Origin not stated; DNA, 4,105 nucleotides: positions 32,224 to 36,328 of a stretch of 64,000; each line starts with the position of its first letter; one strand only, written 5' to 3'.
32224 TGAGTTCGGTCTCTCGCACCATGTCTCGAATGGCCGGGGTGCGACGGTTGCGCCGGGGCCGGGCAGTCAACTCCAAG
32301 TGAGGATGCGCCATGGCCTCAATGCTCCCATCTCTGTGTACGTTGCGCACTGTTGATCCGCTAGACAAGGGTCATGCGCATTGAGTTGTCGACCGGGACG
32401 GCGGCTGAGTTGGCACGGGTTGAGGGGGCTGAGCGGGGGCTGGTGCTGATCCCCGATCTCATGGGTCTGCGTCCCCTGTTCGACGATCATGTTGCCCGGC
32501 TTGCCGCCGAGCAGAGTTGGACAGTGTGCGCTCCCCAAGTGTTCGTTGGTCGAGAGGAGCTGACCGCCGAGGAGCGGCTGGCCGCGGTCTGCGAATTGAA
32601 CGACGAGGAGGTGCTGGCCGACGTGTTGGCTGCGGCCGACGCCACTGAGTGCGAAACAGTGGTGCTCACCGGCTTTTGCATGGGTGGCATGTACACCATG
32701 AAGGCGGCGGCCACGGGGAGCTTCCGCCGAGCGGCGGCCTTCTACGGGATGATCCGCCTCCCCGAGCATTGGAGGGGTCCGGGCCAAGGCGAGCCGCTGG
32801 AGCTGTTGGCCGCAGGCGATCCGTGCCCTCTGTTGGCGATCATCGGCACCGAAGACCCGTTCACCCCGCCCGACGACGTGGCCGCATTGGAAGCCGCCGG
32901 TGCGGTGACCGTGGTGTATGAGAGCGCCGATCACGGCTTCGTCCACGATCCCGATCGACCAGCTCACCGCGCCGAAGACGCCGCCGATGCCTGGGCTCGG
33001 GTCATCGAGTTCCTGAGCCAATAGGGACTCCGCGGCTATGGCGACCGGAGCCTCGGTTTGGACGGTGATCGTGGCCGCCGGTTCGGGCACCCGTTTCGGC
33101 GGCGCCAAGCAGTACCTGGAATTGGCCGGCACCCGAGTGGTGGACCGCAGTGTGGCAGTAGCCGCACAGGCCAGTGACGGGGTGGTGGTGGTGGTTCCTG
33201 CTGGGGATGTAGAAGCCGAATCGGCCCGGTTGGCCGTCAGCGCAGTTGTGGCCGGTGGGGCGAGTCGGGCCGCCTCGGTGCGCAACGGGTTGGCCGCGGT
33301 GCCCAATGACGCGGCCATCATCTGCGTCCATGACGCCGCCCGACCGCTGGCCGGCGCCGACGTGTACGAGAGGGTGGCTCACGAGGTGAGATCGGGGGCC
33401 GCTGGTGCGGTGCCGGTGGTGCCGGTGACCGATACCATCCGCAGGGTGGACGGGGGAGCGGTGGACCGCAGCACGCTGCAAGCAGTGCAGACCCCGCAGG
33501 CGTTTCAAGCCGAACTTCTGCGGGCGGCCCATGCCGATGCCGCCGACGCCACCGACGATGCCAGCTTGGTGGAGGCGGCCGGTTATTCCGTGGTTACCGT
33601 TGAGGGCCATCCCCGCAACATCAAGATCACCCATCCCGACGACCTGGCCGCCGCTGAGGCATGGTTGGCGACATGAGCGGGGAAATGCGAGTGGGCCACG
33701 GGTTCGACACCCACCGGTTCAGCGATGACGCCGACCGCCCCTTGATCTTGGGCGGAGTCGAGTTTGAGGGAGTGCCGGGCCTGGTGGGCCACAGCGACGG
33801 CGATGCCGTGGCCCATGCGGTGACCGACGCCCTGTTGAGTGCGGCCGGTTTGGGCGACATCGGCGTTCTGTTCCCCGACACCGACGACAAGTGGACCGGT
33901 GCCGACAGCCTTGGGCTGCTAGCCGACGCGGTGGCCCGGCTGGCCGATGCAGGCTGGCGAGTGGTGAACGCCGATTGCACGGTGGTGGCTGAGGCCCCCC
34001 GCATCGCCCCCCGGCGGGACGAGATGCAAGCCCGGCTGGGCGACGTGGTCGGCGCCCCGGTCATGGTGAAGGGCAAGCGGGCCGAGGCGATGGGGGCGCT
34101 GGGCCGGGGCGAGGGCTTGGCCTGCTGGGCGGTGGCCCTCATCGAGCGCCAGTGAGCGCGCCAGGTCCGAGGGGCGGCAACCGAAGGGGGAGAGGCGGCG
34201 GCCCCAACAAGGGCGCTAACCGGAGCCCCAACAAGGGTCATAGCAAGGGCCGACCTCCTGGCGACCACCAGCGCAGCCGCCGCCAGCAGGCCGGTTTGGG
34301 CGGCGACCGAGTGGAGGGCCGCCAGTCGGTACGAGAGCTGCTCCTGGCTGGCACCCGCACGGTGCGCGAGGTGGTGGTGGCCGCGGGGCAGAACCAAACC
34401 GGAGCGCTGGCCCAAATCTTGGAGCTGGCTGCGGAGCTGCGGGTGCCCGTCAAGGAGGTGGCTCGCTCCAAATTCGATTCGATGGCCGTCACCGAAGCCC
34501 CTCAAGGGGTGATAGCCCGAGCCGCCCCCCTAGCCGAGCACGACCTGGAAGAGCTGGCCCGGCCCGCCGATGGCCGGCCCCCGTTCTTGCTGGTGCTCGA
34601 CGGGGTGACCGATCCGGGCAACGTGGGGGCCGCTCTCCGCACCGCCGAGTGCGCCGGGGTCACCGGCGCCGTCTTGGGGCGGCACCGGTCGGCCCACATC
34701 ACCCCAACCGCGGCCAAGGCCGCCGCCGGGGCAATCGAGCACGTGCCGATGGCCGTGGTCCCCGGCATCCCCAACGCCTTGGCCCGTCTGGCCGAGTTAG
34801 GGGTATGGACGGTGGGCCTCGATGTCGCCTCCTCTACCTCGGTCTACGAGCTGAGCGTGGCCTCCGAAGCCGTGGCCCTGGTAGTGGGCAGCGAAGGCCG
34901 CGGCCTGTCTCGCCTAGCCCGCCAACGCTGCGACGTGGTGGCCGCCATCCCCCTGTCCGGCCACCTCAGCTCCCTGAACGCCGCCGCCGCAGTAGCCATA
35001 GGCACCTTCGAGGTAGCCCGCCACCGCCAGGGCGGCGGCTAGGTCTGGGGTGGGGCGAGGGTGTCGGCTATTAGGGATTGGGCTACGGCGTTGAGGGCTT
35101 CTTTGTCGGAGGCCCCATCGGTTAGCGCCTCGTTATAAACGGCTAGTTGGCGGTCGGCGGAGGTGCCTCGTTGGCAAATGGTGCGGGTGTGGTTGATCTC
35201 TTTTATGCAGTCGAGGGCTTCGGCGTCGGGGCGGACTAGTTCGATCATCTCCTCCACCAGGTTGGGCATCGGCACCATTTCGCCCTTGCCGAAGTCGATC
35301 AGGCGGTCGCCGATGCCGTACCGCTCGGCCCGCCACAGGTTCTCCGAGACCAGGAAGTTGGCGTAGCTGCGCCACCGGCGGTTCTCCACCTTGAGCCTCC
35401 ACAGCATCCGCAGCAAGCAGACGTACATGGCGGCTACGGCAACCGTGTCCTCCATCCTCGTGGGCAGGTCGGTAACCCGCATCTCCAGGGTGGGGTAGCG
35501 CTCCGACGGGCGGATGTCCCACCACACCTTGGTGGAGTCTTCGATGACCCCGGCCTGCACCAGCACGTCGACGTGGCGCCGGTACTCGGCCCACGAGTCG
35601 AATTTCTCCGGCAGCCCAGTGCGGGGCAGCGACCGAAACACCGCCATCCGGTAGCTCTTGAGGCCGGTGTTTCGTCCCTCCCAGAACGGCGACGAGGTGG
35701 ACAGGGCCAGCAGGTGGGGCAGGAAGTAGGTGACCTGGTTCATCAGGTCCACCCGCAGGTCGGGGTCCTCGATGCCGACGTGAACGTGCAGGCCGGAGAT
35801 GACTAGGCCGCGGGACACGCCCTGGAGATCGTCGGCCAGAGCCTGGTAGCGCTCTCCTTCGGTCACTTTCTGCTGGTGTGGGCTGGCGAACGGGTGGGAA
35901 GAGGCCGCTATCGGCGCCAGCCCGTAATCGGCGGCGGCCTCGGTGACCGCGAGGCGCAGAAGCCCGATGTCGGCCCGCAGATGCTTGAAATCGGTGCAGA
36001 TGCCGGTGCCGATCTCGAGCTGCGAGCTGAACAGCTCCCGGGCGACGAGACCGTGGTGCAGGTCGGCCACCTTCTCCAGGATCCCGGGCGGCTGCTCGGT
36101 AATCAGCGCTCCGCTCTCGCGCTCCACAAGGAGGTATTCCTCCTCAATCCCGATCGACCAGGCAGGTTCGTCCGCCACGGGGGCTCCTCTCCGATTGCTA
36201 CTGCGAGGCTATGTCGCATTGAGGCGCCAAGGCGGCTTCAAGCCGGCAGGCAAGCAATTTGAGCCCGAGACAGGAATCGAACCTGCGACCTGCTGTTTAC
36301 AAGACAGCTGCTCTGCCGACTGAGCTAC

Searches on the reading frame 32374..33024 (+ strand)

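Call 70: search_protein_families(library=pfam, proteins=[window:32374-33024:+], max_evalue=0.00001)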
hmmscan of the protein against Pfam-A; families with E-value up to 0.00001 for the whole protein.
window:32374-33024:+ (216 aa): 2 families
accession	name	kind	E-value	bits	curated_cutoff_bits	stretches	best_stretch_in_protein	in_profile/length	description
PF01738.24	DLH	-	7.3e-23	81.7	21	1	13-216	5-215/217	Dienelactone hydrolase family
PF12697.13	Abhydrolase_6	-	3.9e-06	28.1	26.3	0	24-118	28-85/217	Alpha/beta hydrolase family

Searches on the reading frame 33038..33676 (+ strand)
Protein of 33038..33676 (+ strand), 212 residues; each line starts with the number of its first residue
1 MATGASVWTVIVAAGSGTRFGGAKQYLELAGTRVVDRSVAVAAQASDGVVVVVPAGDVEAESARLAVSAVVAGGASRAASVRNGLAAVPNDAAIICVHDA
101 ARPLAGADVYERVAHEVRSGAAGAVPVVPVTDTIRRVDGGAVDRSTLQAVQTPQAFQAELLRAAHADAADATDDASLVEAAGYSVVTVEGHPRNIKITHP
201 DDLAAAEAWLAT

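Call 70: search_protein_families(library=pfam, proteins=[window:33038-33676:+], max_evalue=0.00001)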
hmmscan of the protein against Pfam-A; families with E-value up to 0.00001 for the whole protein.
window:33038-33676:+ (212 aa): 2 families
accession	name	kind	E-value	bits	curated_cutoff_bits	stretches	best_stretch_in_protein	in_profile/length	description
PF01128.25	IspD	-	3.8e-54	184.2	27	1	8-210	2-219/221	2-C-methyl-D-erythritol 4-phosphate cytidylyltransferase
PF12804.13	NTP_transf_3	-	1e-13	52.2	27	1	10-129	2-124/160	MobA-like NTP transferase domain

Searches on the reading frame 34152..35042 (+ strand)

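Call 70: search_protein_families(library=pfam, proteins=[window:34152-35042:+], max_evalue=0.00001)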
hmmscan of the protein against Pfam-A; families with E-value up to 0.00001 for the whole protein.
window:34152-35042:+ (296 aa): 2 families
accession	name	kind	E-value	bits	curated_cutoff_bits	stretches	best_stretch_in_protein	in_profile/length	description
PF00588.24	SpoU_methylase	-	1.7e-35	122.6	29.7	1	145-284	2-140/142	SpoU rRNA Methylase family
PF08032.17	SpoU_sub_bind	-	1.6e-14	54.4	22.8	1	54-127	2-73/76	RNA 2'-O ribose methyltransferase substrate binding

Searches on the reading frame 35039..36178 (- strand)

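Call 70: search_protein_families(library=pfam, proteins=[window:35039-36178:-], max_evalue=0.00001)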
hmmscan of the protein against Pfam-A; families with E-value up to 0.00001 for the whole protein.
window:35039-36178:- (379 aa): 1 family
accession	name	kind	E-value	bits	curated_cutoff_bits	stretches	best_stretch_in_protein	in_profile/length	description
PF04107.18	GCS2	-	1.7e-53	182.3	21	1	10-288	2-290/291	Glutamate-cysteine ligase family 2(GCS2)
